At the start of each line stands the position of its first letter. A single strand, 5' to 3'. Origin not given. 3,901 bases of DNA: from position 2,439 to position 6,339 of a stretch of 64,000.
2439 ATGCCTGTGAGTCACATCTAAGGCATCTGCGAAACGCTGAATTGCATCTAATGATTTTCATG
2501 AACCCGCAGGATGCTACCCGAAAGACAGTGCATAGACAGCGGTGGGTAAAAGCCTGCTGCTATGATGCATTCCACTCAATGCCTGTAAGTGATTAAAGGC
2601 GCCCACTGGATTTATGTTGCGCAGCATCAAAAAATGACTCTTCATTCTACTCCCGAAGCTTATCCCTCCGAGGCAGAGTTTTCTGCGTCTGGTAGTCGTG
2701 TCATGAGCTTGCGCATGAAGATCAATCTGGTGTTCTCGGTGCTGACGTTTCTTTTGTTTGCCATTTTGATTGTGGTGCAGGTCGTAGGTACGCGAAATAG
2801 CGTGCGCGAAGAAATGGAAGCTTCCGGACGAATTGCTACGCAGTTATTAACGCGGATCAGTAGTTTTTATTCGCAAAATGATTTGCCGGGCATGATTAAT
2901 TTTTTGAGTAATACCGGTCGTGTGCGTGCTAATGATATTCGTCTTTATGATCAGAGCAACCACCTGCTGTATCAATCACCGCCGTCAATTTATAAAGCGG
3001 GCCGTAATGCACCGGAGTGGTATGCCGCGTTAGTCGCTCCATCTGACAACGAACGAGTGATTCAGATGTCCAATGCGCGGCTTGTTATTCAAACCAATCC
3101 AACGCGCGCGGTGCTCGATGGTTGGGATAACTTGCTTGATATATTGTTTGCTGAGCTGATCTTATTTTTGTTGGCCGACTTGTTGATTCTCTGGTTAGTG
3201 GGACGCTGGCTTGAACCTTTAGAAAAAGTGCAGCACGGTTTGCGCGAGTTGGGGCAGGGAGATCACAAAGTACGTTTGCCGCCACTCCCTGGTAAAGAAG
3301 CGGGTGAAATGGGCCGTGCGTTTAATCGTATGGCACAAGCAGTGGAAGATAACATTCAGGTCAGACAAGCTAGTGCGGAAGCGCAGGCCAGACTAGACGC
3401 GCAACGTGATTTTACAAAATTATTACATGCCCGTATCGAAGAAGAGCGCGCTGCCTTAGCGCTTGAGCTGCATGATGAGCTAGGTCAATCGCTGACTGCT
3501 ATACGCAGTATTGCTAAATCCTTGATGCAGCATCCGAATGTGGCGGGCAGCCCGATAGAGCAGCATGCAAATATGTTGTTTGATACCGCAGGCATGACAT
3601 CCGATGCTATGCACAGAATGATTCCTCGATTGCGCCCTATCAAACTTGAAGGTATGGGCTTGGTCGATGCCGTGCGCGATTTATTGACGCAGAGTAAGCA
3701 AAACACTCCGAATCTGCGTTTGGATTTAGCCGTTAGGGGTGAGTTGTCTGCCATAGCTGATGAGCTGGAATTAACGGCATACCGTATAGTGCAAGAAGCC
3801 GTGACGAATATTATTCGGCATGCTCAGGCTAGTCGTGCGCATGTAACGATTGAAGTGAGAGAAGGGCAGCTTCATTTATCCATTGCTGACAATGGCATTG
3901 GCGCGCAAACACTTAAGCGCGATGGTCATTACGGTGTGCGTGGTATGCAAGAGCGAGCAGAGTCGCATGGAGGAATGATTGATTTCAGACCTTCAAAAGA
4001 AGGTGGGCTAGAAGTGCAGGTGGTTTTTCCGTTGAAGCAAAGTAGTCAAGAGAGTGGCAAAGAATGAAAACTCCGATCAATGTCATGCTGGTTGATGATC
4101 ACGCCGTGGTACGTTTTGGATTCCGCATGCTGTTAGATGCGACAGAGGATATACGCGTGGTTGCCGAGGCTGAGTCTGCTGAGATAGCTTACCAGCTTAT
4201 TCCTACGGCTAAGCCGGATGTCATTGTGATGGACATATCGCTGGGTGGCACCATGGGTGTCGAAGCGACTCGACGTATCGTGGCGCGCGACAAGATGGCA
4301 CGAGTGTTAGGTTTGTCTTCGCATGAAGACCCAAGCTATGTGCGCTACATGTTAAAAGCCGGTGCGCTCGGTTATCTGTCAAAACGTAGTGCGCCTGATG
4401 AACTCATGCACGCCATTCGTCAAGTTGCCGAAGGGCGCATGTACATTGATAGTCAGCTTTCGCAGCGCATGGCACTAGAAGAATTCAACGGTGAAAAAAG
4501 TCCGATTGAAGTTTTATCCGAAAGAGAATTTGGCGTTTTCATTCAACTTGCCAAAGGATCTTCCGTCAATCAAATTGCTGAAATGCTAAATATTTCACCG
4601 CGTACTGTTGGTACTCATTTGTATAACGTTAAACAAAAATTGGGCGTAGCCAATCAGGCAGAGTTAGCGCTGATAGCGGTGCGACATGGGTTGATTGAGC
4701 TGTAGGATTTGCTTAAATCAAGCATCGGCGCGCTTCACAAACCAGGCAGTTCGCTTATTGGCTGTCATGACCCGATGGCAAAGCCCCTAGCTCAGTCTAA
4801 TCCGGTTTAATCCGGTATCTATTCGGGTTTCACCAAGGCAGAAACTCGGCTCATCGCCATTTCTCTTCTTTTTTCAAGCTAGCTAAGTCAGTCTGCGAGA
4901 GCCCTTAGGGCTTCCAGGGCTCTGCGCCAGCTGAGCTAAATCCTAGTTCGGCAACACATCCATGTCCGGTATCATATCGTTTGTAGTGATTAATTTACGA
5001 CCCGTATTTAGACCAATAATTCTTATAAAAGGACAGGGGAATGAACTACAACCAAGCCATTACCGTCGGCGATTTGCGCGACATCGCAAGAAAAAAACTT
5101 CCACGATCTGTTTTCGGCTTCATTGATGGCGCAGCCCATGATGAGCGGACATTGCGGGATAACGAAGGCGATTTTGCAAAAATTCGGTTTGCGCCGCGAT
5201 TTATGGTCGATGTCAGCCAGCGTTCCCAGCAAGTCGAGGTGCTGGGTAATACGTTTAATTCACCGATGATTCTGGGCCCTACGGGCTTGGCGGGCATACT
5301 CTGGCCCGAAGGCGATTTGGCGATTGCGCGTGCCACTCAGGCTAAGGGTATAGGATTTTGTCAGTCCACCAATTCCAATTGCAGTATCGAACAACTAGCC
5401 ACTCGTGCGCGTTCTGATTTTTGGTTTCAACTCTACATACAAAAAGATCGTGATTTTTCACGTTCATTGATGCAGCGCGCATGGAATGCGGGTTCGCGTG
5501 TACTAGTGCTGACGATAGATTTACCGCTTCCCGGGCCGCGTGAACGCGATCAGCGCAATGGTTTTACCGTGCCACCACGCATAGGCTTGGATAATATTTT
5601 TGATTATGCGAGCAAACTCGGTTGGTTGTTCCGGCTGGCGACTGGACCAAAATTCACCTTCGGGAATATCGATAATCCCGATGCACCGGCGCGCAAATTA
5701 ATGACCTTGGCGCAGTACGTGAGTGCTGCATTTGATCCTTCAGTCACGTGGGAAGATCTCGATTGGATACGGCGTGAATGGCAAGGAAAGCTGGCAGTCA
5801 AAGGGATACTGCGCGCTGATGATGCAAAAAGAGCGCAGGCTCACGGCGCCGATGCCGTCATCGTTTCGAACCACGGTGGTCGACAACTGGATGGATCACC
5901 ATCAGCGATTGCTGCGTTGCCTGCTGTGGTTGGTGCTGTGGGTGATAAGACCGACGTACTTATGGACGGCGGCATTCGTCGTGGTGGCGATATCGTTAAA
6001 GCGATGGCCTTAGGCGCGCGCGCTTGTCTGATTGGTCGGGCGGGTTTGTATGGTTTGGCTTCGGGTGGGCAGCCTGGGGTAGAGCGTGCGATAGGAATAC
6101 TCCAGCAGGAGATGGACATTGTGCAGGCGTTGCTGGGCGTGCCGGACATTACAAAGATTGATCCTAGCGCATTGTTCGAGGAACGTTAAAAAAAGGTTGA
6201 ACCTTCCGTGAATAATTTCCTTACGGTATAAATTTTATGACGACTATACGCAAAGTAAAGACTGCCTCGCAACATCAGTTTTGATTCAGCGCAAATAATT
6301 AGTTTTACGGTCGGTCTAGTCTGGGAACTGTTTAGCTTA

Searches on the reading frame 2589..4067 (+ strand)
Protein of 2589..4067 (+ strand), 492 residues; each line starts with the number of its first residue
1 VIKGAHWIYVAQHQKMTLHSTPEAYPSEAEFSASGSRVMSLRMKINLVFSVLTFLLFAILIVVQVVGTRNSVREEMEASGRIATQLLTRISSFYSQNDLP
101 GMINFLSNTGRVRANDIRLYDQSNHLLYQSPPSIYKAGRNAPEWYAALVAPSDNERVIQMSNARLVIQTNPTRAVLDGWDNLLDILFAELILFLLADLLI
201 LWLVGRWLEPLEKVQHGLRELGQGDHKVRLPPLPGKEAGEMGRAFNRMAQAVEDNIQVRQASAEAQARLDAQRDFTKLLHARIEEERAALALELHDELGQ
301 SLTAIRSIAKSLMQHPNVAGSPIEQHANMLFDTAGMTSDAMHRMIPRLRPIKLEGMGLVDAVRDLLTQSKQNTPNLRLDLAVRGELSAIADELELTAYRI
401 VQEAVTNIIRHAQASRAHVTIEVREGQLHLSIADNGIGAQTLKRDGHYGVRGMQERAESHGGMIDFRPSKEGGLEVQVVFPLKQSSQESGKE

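Call 4: search_protein_families(library=pfam, proteins=[window:2589-4067:+], max_evalue=0.01)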
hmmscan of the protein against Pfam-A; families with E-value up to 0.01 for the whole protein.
window:2589-4067:+ (492 aa): 5 families
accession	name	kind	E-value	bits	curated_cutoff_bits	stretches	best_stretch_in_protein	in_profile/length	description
PF02518.31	HATPase_c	-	2.8e-12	47.5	26.4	1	395-483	4-110/111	Histidine kinase-, DNA gyrase B-, and HSP90-like ATPase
PF00672.30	HAMP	-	1.1e-10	42.1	25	1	202-253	1-52/53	HAMP domain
PF07730.19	HisKA_3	-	8.6e-07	29.8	24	1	286-351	1-66/68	Histidine kinase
PF13581.12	HATPase_c_2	-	8.8e-06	26.2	27.4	1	400-443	35-83/127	Histidine kinase-like ATPase domain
PF16448.10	LapD_MoxY_N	-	0.0066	16.8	25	0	62-176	2-121/124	LapD/MoxY periplasmic domain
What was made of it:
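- Checked: The histidine kinase (2589-4067) and response regulator (4064-4705) are transcribed divergently (call 4).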

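Call 5: search_protein_families(library=ncbifam, proteins=[window:2589-4067:+], max_evalue=0.01)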
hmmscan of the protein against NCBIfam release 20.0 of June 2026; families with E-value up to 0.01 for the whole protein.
window:2589-4067:+ (492 aa): 26 families (the best 25 are shown)
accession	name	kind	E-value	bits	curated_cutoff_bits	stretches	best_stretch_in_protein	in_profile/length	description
NF008649.0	PRK11644.1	equivalog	5.1e-40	137.7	408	1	259-482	276-496/499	signal transduction histidine-protein kinase/phosphatase UhpB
NF008184.0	PRK10935.1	equivalog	2.4e-31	109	553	1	271-486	351-563/565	nitrate/nitrite two-component system sensor histidine kinase NarQ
NF007896.0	PRK10600.1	equivalog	2.2e-27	96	578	1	283-488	387-591/598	nitrate/nitrite two-component system sensor histidine kinase NarX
NF052443.1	SensHisKinMctS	equivalog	1.2e-26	93.1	700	1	275-486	239-452/457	two-component system sensor histidine kinase MctS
NF052531.1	Strep_LiaS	equivalog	1.8e-22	80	450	1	210-482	71-327/328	envelope stress sensor histidine kinase LiaS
NF047786.1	his_kin_MadS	equivalog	1e-17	64.4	500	1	250-481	192-434/434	MadS family sensor histidine kinase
NF040691.1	MtrAB_MtrB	equivalog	6.7e-09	35.3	450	1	186-268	191-273/507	MtrAB system histidine kinase MtrB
NF007898.0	PRK10604.1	equivalog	2.4e-08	33.6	478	1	182-261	136-214/433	two-component system sensor histidine kinase RstB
NF007004.0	PRK09467.1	equivalog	4.2e-08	32.4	415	1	184-254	156-227/440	two-component system sensor histidine kinase EnvZ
NF007837.0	PRK10549.1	equivalog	5.7e-08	31.9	603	1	193-261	174-242/466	envelope stress sensor histidine kinase BaeS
NF008468.0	PRK11360.1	equivalog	9.7e-08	30.8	646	1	185-255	198-266/616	two-component system sensor histidine kinase AtoS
TIGR01386.1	cztS_silS_copS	subfamily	6.9e-07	28.6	292.55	1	170-257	153-239/457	heavy metal sensor histidine kinase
NF012163.2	BaeS_SmeS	equivalog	1e-06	27.9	500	1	191-261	171-242/457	sensor histidine kinase efflux regulator BaeS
NF007007.0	PRK09470.1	equivalog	1.1e-06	27.8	486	0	190-260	175-246/463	envelope stress sensor histidine kinase CpxA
NF038263.1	prot_phos_SiaA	equivalog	1.4e-05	23.8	700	1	184-256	310-383/658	biofilm regulation protein phosphatase SiaA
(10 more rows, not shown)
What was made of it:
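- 2589..4067 (+): Sensor histidine kinase (HAMP, HisKA_3, HATPase_c; periplasmic domain weakly LapD/MoxY-like). Calls 4, 5.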

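Call 95: search_protein_families(library=pfam, alignment_id=A2, max_evalue=0.01)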
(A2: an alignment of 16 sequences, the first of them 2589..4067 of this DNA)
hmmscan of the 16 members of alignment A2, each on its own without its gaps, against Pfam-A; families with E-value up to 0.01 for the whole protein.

A. member 1, window:2589-4067:+ (492 aa): 5 families
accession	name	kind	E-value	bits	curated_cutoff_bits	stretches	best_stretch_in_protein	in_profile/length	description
PF02518.31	HATPase_c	-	2.8e-12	47.5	26.4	1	395-483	4-110/111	Histidine kinase-, DNA gyrase B-, and HSP90-like ATPase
PF00672.30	HAMP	-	1.1e-10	42.1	25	1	202-253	1-52/53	HAMP domain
PF07730.19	HisKA_3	-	8.6e-07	29.8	24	1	286-351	1-66/68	Histidine kinase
PF13581.12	HATPase_c_2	-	8.8e-06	26.2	27.4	1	400-443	35-83/127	Histidine kinase-like ATPase domain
PF16448.10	LapD_MoxY_N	-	0.0066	16.8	25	0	62-176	2-121/124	LapD/MoxY periplasmic domain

B. families by the number of members that match (of 16 scanned): 5 families
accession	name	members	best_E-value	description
PF02518.31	HATPase_c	16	2.2e-13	Histidine kinase-, DNA gyrase B-, and HSP90-like ATPase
PF00672.30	HAMP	16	3e-12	HAMP domain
PF07730.19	HisKA_3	16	5.7e-11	Histidine kinase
PF13581.12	HATPase_c_2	13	1.2e-07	Histidine kinase-like ATPase domain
PF16448.10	LapD_MoxY_N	8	0.00011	LapD/MoxY periplasmic domain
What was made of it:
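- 2589..4067 (+): LapD_MoxY_N found in 8 of 16 orthologues, best E = 1e-4, below the Pfam cut-off in the window (call 95).
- On HisKA_3 / NarL-type two-component system: All 16 kinase orthologues match (call 95).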

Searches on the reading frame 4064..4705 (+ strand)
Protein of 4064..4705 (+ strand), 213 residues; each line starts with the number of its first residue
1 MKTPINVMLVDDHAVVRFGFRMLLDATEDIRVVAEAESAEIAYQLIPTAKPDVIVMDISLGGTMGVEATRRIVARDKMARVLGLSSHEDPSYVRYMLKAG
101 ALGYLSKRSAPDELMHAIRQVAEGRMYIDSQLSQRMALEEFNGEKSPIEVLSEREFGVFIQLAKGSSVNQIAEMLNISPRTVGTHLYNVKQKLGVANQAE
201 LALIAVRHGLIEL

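Call 4: search_protein_families(library=pfam, proteins=[window:4064-4705:+], max_evalue=0.01)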
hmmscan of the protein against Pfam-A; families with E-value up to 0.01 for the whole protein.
window:4064-4705:+ (213 aa): 10 families
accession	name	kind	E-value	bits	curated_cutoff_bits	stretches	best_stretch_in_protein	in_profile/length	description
PF00072.30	Response_reg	-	2.3e-25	89.4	30.2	1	7-119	1-111/111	Response regulator receiver domain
PF00196.25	GerE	-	5.8e-18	64.7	23.5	1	150-205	2-57/57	Bacterial regulatory proteins, luxR family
PF08281.18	Sigma70_r4_2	-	3.5e-06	27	25.7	1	149-193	9-54/54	Sigma-70, region 4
PF13384.12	HTH_23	-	0.00044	20.4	24.6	1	160-182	11-34/50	Homeodomain-like domain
PF13551.12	HTH_29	-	0.0029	18.1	28.1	0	161-182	7-29/64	Winged helix-turn helix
PF13542.12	HTH_Tnp_ISL3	-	0.003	17.4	27.4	1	160-182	21-43/51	Helix-turn-helix domain of transposase family ISL3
PF13936.12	HTH_38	-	0.0041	17.3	27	1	162-186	17-41/44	Helix-turn-helix domain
PF04967.18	HTH_10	-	0.0049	17.1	23.1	0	165-193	23-51/53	HTH DNA binding domain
PF02796.21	HTH_7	-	0.005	17.4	23.8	0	162-182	18-38/45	Helix-turn-helix domain of resolvase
PF02954.25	HTH_8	-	0.0088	16.2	22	0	168-182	21-35/42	Bacterial regulatory protein, Fis family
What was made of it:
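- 4064..4705 (+): NarL/LuxR-type response regulator, candidate binder of the operator. Response_reg plus GerE (call 4).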

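Call 5: search_protein_families(library=ncbifam, proteins=[window:4064-4705:+], max_evalue=0.01)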
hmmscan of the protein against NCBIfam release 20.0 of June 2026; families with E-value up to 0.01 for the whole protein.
window:4064-4705:+ (213 aa): 83 families (the best 25 are shown)
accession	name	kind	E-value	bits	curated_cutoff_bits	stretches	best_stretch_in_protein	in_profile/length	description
NF007018.1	PRK09483.1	equivalog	3.6e-55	187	280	1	5-212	2-210/217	UvrY/SirA/GacA family response regulator transcription factor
NF052445.1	RespRegMctR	equivalog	2.2e-45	154.6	300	1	4-210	1-204/205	two-component system response regulator MctR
NF047785.1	respo_reg_MadR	equivalog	1.7e-39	135.4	300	1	5-211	1-209/209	MadR family response regulator transcription factor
NF011896.0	PRK15369.1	equivalog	3.6e-39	134.5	242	1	5-211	4-210/211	two component system response regulator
NF007685.0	PRK10360.1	equivalog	2.4e-37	128.7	258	1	5-202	2-189/196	response regulator transcription factor UhpA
NF007708.0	PRK10403.1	equivalog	3.4e-37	128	343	1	2-198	4-201/215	nitrate/nitrite response regulator protein NarP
NF007935.0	PRK10651.1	equivalog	3.3e-34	118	250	1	3-206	5-211/216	two-component system response regulator NarL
NF007403.0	PRK09935.1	equivalog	3.4e-31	108.5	271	1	4-211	3-210/210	fimbria biosynthesis transcriptional regulator FimZ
NF007419.0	PRK09958.1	equivalog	2.4e-25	89.3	251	1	6-207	2-200/204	acid-sensing system DNA-binding response regulator EvgA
NF006900.1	PRK09390.1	equivalog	8.2e-20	71.2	255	1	2-208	2-200/203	response regulator FixJ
NF008098.0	PRK10840.1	equivalog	4.2e-19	68.9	235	1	5-201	4-201/216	response regulator transcription factor RcsB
NF041830.1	RR_TF_ErdR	exception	3.7e-17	62.7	390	1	6-204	3-204/213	response regulator transcription factor ErdR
NF001965.0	PRK00742.1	subfamily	4.2e-16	59.1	293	1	4-115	3-124/357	chemotaxis-specific protein-glutamate methyltransferase CheB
NF041367.1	CheY_Halo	equivalog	2.7e-15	56.7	200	1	7-121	1-113/114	chemotaxis protein CheY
NF009206.0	PRK12555.1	subfamily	6.7e-13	48.3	342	1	5-108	1-105/340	chemotaxis-specific protein-glutamate methyltransferase CheB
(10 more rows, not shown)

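Call 69: find_encoding_contigs(protein=window:4064-4705:+, flank=600, max_places=10)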
Protein window:4064-4705:+ (213 aa): 23 contigs read that carry it; 10 places shown.
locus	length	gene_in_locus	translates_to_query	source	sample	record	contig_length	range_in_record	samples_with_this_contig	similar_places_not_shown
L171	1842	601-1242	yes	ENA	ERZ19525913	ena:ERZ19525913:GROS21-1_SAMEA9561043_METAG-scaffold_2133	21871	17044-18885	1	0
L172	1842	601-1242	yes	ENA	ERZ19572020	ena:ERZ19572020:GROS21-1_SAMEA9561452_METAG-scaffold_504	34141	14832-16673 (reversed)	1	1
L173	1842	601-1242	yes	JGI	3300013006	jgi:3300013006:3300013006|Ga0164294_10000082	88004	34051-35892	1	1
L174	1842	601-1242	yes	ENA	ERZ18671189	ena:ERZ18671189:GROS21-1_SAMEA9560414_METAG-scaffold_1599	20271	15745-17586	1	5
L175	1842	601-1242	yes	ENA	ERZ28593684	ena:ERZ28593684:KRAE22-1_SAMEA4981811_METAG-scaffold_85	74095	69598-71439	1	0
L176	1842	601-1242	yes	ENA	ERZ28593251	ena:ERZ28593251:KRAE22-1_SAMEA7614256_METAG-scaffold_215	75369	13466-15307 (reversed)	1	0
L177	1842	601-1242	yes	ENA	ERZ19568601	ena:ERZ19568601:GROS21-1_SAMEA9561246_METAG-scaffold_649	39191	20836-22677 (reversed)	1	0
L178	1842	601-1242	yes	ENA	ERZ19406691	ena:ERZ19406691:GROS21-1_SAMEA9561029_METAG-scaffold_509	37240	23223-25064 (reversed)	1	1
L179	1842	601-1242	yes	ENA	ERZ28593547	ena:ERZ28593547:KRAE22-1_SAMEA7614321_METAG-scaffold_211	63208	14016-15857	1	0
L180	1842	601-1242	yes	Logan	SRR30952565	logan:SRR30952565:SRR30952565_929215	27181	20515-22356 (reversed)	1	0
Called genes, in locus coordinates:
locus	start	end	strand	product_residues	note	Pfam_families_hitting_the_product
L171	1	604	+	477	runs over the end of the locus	PF00672:HAMP, PF07730:HisKA_3 (weak), PF13581:HATPase_c_2 (weak), PF02518:HATPase_c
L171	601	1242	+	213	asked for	PF00072:Response_reg, PF00196:GerE, PF08281:Sigma70_r4_2 (weak)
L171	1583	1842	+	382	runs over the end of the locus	PF01070:FMN_dh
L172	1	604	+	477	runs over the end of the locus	PF00672:HAMP, PF07730:HisKA_3 (weak), PF13581:HATPase_c_2 (weak), PF02518:HATPase_c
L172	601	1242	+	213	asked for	PF00072:Response_reg, PF00196:GerE, PF08281:Sigma70_r4_2 (weak)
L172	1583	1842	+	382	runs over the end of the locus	PF01070:FMN_dh, PF03060:NMO (weak)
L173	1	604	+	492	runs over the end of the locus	PF00672:HAMP, PF07730:HisKA_3 (weak), PF13581:HATPase_c_2 (weak), PF02518:HATPase_c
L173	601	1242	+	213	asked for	PF00072:Response_reg, PF00196:GerE, PF08281:Sigma70_r4_2 (weak)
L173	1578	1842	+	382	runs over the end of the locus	PF01070:FMN_dh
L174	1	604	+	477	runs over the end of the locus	PF00672:HAMP, PF07730:HisKA_3 (weak), PF13581:HATPase_c_2 (weak), PF02518:HATPase_c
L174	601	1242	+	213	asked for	PF00072:Response_reg, PF00196:GerE, PF08281:Sigma70_r4_2 (weak)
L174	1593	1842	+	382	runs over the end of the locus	PF01070:FMN_dh, PF03060:NMO (weak)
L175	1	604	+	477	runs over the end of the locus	PF00672:HAMP, PF07730:HisKA_3 (weak), PF13581:HATPase_c_2 (weak), PF02518:HATPase_c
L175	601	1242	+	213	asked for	PF00072:Response_reg, PF00196:GerE, PF08281:Sigma70_r4_2 (weak)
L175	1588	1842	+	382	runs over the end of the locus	PF01070:FMN_dh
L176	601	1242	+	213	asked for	PF00072:Response_reg, PF00196:GerE, PF08281:Sigma70_r4_2 (weak)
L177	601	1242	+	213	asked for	PF00072:Response_reg, PF00196:GerE, PF08281:Sigma70_r4_2 (weak)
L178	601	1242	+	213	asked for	PF00072:Response_reg, PF00196:GerE, PF08281:Sigma70_r4_2 (weak)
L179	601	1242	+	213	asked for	PF00072:Response_reg, PF00196:GerE, PF08281:Sigma70_r4_2 (weak)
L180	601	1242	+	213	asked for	PF00072:Response_reg, PF00196:GerE, PF08281:Sigma70_r4_2 (weak)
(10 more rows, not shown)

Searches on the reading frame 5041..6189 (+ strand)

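Call 4: search_protein_families(library=pfam, proteins=[window:5041-6189:+], max_evalue=0.01)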
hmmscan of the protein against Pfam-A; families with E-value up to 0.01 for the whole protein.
window:5041-6189:+ (382 aa): 5 families
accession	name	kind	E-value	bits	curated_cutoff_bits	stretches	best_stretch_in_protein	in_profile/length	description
PF01070.24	FMN_dh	-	1.3e-130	435.9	24.9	1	16-378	1-348/350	FMN-dependent dehydrogenase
PF00478.31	IMPDH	-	6.5e-05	22.5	25.6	1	287-333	191-237/345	IMP dehydrogenase / GMP reductase domain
PF03060.21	NMO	-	0.00011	22.2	28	1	249-345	136-235/331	Nitronate monooxygenase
PF01645.23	Glu_synthase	-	0.0011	18.6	20.4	1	300-336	272-308/369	Conserved region in glutamate synthase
PF02225.27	PA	-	0.0023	18.5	23.9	1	246-285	24-66/95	PA domain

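Call 5: search_protein_families(library=ncbifam, proteins=[window:5041-6189:+], max_evalue=0.01)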
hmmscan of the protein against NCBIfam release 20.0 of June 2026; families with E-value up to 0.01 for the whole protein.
window:5041-6189:+ (382 aa): 11 families
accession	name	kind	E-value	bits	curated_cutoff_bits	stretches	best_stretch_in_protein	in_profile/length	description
NF008398.0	PRK11197.1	subfamily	5.7e-107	357.8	376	1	9-379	6-376/381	L-lactate dehydrogenase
NF033901.1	L_lactate_LldD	exception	4.5e-92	309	550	1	10-378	7-375/377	FMN-dependent L-lactate dehydrogenase LldD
TIGR03966.1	actino_HemFlav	equivalog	1.6e-84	283.8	470.85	1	8-376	7-375/385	pre-mycofactocin synthase MftD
TIGR02708.1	L_lactate_ox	equivalog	1.3e-58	198.8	645.5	2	226-375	206-355/367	L-lactate oxidase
TIGR02151.1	IPP_isom_2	equivalog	3.6e-07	29.4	281.3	1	300-374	256-330/338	type 2 isopentenyl-diphosphate Delta-isomerase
TIGR01302.1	IMP_dehydrog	equivalog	2.8e-05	23.2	481.5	1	295-333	319-357/450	IMP dehydrogenase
NF003302.0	PRK04302.1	subfamily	0.00021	21.1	132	1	287-331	157-201/223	triose-phosphate isomerase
NF003966.0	PRK05458.1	equivalog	0.0027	17.1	344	1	302-333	201-232/327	GMP reductase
TIGR01304.1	IMP_DH_rel_2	equivalog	0.0057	15.9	342.1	1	304-333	255-284/365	GuaB3 family IMP dehydrogenase-related protein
NF005311.0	PRK06843.1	equivalog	0.0063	15.5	779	1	306-333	259-286/404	inosine 5-monophosphate dehydrogenase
TIGR03151.1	enACPred_II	equivalog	0.0064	15.8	453.1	1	262-333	122-191/307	enoyl-[acyl-carrier-protein] reductase FabK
